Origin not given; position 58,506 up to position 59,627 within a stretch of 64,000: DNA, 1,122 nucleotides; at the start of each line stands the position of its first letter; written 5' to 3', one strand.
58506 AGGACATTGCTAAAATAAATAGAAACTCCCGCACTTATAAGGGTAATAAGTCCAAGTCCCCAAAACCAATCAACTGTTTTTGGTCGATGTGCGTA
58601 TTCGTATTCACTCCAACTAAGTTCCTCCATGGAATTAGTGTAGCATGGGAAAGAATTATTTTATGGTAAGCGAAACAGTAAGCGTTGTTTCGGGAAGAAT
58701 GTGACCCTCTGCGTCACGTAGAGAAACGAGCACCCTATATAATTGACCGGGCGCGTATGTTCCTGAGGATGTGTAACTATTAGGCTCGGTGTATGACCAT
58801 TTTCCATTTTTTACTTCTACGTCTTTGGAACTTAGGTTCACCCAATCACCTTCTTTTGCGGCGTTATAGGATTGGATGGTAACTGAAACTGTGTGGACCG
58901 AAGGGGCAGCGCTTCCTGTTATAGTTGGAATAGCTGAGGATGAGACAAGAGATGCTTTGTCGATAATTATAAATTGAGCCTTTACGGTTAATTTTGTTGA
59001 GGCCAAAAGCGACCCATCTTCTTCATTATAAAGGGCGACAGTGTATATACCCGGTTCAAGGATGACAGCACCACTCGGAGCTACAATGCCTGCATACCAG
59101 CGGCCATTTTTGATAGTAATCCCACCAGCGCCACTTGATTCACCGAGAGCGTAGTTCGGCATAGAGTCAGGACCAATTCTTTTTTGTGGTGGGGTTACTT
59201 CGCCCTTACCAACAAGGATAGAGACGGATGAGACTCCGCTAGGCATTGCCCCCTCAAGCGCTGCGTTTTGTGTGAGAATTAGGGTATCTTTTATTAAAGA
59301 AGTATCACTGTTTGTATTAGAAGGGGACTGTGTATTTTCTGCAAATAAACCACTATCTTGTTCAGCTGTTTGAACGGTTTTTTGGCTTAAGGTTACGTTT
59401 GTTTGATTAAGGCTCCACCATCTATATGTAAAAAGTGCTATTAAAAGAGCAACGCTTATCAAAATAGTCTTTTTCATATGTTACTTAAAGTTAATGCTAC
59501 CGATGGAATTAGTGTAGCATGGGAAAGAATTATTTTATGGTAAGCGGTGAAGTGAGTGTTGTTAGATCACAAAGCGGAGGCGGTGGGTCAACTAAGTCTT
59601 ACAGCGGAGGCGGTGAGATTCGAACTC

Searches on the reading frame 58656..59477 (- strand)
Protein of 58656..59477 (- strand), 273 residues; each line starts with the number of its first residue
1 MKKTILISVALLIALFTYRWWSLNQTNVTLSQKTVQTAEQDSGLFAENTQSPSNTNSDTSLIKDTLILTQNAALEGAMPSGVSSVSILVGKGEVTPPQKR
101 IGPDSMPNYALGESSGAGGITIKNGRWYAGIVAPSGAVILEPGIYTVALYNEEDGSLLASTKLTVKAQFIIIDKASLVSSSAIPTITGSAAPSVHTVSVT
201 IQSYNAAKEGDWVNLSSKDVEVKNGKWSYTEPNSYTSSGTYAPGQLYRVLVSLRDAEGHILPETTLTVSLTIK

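Call 7: search_protein_families(library=pfam, proteins=[window:58656-59477:-], max_evalue=0.01)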
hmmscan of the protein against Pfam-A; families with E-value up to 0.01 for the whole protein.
window:58656-59477:- (273 aa): 0 families

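Call 8: find_encoding_contigs(protein=window:58656-59477:-, flank=10000, max_places=10)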
Protein window:58656-59477:- (273 aa): 4 contigs read that carry it; 4 places shown.
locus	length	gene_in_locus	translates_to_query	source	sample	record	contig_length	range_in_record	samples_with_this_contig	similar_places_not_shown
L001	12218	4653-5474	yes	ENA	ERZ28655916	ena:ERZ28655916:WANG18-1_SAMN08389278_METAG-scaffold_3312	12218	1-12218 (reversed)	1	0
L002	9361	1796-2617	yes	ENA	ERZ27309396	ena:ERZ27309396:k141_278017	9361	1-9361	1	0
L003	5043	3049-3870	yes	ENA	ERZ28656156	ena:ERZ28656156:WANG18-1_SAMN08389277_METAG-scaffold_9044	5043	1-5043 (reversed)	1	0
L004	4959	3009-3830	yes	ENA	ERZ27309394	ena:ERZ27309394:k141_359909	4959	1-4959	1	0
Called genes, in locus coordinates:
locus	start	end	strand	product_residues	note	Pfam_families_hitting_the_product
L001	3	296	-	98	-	?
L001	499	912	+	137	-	-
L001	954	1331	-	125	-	-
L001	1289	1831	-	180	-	-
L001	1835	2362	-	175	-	-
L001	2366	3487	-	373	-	PF11104:PilM_2, PF06723:MreB_Mbl (weak), PF14450:FtsA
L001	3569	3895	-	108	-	PF01588:tRNA_bind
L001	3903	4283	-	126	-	PF03652:RuvX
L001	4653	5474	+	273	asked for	-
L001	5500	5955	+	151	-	-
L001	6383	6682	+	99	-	-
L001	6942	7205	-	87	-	PF01649:Ribosomal_S20p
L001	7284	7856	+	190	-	PF01330:RuvA_N, PF00633:HHH (faint), PF14520:HHH_5, PF07499:RuvA_C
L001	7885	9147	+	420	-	PF08245:Mur_ligase_M, PF02875:Mur_ligase_C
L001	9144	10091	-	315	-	PF01520:Amidase_3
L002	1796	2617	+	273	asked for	-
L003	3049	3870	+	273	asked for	-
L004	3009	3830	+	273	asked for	-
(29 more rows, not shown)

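Call 10: find_homologous_proteins(query=window:58656-59477:-, max_evalue=0.001)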
Query window:58656-59477:- (273 aa): 1 proteins with E <= 0.001 among 2546 candidates.
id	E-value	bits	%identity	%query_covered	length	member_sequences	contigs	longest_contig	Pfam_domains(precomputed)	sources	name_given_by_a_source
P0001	6.4e-169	578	100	100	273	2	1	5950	-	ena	-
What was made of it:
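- Tried and rejected: The word-index search found only the protein itself (call 10).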

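Call 20: search_protein_representatives(protein=window:58656-59477:-)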
Query: 273 residues. Proteins with E-value up to 0.001 (for the whole library): 15; up to 1e-10: 4; up to 1e-30: 1. The best 15 are listed.
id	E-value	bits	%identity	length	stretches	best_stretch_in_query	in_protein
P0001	2.0e-169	577.7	100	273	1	1-273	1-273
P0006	3.3e-13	66.1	42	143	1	70-167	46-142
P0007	1.3e-12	64.0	53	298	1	94-167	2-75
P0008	3.0e-12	62.9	30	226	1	7-152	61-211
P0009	3.8e-10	56.0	41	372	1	66-166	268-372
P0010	4.4e-10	55.8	36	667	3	83-190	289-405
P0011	8.6e-08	48.3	36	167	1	52-151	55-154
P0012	6.8e-07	45.4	41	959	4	130-167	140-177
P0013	8.0e-07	45.1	40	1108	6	127-170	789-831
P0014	2.5e-05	40.2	38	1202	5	131-174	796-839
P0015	2.9e-05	40.0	39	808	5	138-166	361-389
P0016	5.1e-05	39.2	36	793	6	77-121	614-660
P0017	6.9e-05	38.8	33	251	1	16-230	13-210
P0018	1.3e-04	37.9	34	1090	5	137-236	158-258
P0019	5.2e-04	35.9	37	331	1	70-162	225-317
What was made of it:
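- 58656..59477 (-): 273-aa cargo gene: N-terminal membrane helix, disordered linker, and two beta-sandwich (Ig-like) domains. Its last 5 codons and stop codon are supplied by 44-mer copy 1. Only distant domain homologues, 30-53% identical over residues 70-167 (calls 10, 20).
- The best homologues are at most 53% identical, and only partially (call 20).
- Tried and rejected: The full HMMER search gave only distant domain matches (call 20).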

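Call 35: find_encoding_contigs(protein=P0007, flank=4000, max_places=3)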
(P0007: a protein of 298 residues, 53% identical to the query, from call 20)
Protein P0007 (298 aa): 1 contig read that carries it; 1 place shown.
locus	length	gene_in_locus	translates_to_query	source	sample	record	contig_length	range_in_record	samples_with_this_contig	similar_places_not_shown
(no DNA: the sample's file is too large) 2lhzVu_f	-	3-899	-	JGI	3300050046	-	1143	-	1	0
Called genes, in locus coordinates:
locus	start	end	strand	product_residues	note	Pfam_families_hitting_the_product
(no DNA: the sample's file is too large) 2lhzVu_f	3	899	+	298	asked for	?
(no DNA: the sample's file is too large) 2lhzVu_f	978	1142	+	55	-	?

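Call 36: find_encoding_contigs(protein=P0006, flank=4000, max_places=3)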
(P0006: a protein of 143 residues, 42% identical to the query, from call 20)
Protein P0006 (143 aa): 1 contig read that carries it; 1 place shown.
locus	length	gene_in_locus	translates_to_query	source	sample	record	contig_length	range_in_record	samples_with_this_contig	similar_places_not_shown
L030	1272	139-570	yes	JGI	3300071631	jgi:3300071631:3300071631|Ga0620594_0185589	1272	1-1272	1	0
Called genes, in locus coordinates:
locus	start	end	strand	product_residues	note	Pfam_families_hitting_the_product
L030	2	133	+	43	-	?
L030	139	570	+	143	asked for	-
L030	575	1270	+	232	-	?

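Call 43: search_protein_families(library=pfam, alignment_id=A2, max_evalue=1)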
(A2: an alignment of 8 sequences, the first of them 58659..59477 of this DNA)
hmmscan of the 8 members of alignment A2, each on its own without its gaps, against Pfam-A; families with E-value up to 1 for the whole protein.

A. member 1, window:58659-59477:- (273 aa): 0 families

B. families by the number of members that match (of 8 scanned): 12 families
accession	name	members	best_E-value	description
PF00801.26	PKD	1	2e-09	PKD domain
PF18911.6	PKD_4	1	3.4e-06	PKD domain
PF14283.11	CD1107-like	1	0.0076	Mobile element protein CD1107-like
PF14344.12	DUF4397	1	0.013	Domain of unknown function (DUF4397)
PF01789.22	PsbP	1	0.015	PsbP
PF14155.11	DUF4307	1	0.028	Domain of unknown function (DUF4307)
PF03896.21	TRAP_alpha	1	0.052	Translocon-associated protein (TRAP), alpha subunit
PF13954.11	PapC_N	1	0.069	PapC N-terminal domain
PF07495.19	Y_Y_Y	1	0.096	Y_Y_Y domain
PF02203.21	TarH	1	0.12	Tar ligand binding domain homologue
PF04151.21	PPC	1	0.47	Bacterial pre-peptidase C-terminal domain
PF21827.1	New_glue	1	0.54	New glue protein family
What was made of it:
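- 58656..59477 (-): No Pfam family (calls 7, 43).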

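Call 50: predict_structure(alignment_id=A2)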
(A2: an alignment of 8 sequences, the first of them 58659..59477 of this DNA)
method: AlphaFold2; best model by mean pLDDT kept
length: 273 residues; sequences in the alignment: 8
mean_pLDDT: 73.4   pTM: 0.56
mean pLDDT of the five models: 73.4, 61.6, 58.9, 56.6, 54.2
residues with pLDDT >= 90: 56; 70-90: 124; 50-70: 50; < 50: 43
segments of 3 or more residues with pLDDT < 50: 21-58, 236-239
pLDDT, mean of each block of 10 residues (from residue 1): 62 62 36 29 30 40 69 83 91 94 91 89 88 69 90 93 82 83 85 82 78 86 89 58 76 73 72 76
secondary structure, 60 per line:
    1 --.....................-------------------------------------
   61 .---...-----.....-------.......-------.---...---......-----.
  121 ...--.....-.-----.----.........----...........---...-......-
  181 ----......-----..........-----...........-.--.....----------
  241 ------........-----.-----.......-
elements in order: H3-23 E65-67 E73-77 E85-91 E109-114 E120-123 E126-130 E143-151 E156-166 E170-172 H174-177 E185-190 E196-205 E211-221 E226-230 E247-254 E266-272
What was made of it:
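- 58656..59477 (-): AlphaFold2 model, pLDDT 73 (call 50).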

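Call 58: fold_search(model_id=the predicted structure, library=pdb)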
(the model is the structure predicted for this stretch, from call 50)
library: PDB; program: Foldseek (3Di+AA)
matches with E <= 10: 1951; with E <= 0.001: 220
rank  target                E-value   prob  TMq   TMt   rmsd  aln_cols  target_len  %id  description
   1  8uin_A                2.2e-06  1.00  0.30  0.14  13.9       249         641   14  Structure of the C3bBb-albicin complex (released 2024-05-08)
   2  8uh2_A                3.8e-06  1.00  0.30  0.14  13.4       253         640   13  Complex of C3b with the inhibitor albicin (released 2024-05-08)
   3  2wii_A                4.2e-06  1.00  0.29  0.13  13.9       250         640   13  Complement C3b in complex with factor H domains 1-4 (released 2009-06-09)
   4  8uin_G                4.2e-06  1.00  0.29  0.13  13.9       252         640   13  Structure of the C3bBb-albicin complex (released 2024-05-08)
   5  2win_A                5.5e-06  1.00  0.30  0.14  13.8       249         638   13  C3 convertase (C3bBb) stabilized by SCIN (released 2009-06-09)
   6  6pv9_A                6.4e-06  1.00  0.24  0.30  13.0       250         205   14  Human PD-L1 bound to a macrocyclic peptide which blocks the PD-1/PD-L1 interaction (released 2020-01-01)
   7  3l5n_A                6.7e-06  1.00  0.31  0.14  13.9       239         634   13  Staphylococcal Complement Inhibitor (SCIN) in complex with Human Complement Component C3b (released 2010-08-04)
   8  7zgj_A                8.3e-06  1.00  0.29  0.13  15.1       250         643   12  Trypanosoma brucei gambiense ISG65 in complex with human complement component C3 (released 2023-04-05)
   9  4be6_A                9.7e-06  1.00  0.22  0.25  19.3       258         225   12  V. cholera biofilm scaffolding protein RbmA (released 2013-12-18)
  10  7ad6_B                1.1e-05  1.00  0.28  0.13  15.2       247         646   12  Crystal structure of human complement C5 in complex with the K92 bovine knob domain peptide. (released 2021-03-10)
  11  6ru5_A                1.1e-05  1.00  0.28  0.13  14.6       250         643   14  human complement C3 in complex with the hC3Nb1 nanobody (released 2019-08-21)
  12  5hcc_B                1.5e-05  1.00  0.27  0.13  15.8       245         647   12  Ternary complex of human Complement C5 with Ornithodoros moubata OmCI and Dermacentor andersoni RaCI3. (released 2016-03-30)
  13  6rur_A                1.6e-05  1.00  0.30  0.13  14.0       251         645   12  Structure of the SCIN stabilized C3bBb convertase bound to properdin (released 2019-08-21)
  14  9qk2_F                1.6e-05  1.00  0.28  0.13  13.2       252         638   12  Structure of the Complement classical and lectin pathway C3 convertase in complex with substrate C3 (released 2025-12-24)
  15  8eok_G                1.7e-05  1.00  0.29  0.14  14.3       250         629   12  Structure of the C3bB proconvertase in complex with lufaxin and factor Xa (released 2023-08-30)
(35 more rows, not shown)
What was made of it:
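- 58656..59477 (-): Ig-like matches by Foldseek (call 58).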
